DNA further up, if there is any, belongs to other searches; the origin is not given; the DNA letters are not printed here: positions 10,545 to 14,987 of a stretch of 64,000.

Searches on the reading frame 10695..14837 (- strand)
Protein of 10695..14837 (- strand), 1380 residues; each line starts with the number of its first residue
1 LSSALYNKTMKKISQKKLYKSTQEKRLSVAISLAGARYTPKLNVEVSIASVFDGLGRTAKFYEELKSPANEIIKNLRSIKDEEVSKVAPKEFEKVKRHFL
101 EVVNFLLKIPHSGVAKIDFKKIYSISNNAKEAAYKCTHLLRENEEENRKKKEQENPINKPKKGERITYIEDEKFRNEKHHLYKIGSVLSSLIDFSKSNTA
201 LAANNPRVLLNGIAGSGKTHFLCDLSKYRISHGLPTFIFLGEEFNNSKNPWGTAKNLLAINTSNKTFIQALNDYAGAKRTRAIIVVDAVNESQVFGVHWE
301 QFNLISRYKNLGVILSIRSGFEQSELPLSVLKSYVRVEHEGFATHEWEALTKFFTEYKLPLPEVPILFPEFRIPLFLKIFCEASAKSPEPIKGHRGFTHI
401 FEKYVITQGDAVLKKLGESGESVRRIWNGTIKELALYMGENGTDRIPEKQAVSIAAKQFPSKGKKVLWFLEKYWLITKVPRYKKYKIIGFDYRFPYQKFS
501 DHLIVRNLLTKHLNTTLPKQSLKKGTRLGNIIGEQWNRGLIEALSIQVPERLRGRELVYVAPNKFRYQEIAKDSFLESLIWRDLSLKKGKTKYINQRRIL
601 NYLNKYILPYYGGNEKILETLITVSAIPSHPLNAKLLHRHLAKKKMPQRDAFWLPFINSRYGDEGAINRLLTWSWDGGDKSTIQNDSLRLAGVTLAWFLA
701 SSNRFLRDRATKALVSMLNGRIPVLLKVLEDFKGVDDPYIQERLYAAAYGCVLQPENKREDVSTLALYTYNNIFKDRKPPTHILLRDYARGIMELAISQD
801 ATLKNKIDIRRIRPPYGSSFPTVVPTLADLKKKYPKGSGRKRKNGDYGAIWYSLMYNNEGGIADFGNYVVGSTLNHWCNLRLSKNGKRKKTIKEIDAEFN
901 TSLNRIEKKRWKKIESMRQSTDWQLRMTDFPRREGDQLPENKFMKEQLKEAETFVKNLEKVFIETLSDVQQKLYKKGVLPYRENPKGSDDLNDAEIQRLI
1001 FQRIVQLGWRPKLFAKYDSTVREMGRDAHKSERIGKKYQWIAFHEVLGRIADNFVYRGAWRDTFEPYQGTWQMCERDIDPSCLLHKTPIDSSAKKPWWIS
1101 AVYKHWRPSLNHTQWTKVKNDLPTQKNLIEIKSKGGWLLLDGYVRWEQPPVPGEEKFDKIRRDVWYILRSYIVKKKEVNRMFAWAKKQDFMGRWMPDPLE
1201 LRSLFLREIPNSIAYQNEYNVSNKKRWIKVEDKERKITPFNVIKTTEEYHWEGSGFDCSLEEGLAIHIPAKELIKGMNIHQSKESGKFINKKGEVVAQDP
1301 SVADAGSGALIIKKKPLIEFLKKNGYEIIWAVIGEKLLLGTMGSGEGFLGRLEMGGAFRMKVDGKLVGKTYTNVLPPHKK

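Call 12: search_protein_families(library=pfam, proteins=[window:10695-14837:-])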
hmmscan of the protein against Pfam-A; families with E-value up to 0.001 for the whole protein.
window:10695-14837:- (1380 aa): 0 families

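Call 79: search_protein_families(library=padloc, proteins=[window:10695-14837:-], max_evalue=0.001)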
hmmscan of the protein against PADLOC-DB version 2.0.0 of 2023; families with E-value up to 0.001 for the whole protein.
window:10695-14837:- (1380 aa): 6 families
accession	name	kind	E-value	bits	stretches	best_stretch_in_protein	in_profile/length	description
PDLC02164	Avs2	-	0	1207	1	14-1374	167-1496/1504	-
PDLC02165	Avs2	-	7.6e-258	856.9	1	7-1369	27-1368/1375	-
PDLC02163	Avs2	-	5.1e-240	797.9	1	13-1362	230-1563/1576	-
PDLC02162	Avs2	-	2.4e-235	782.6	2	23-881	173-996/1379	-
PDLC02161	Avs2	-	5.7e-163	542.6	1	24-1336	175-1450/1499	-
PDLC02166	Avs2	-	7.7e-117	389.5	1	26-1364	182-1472/1498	-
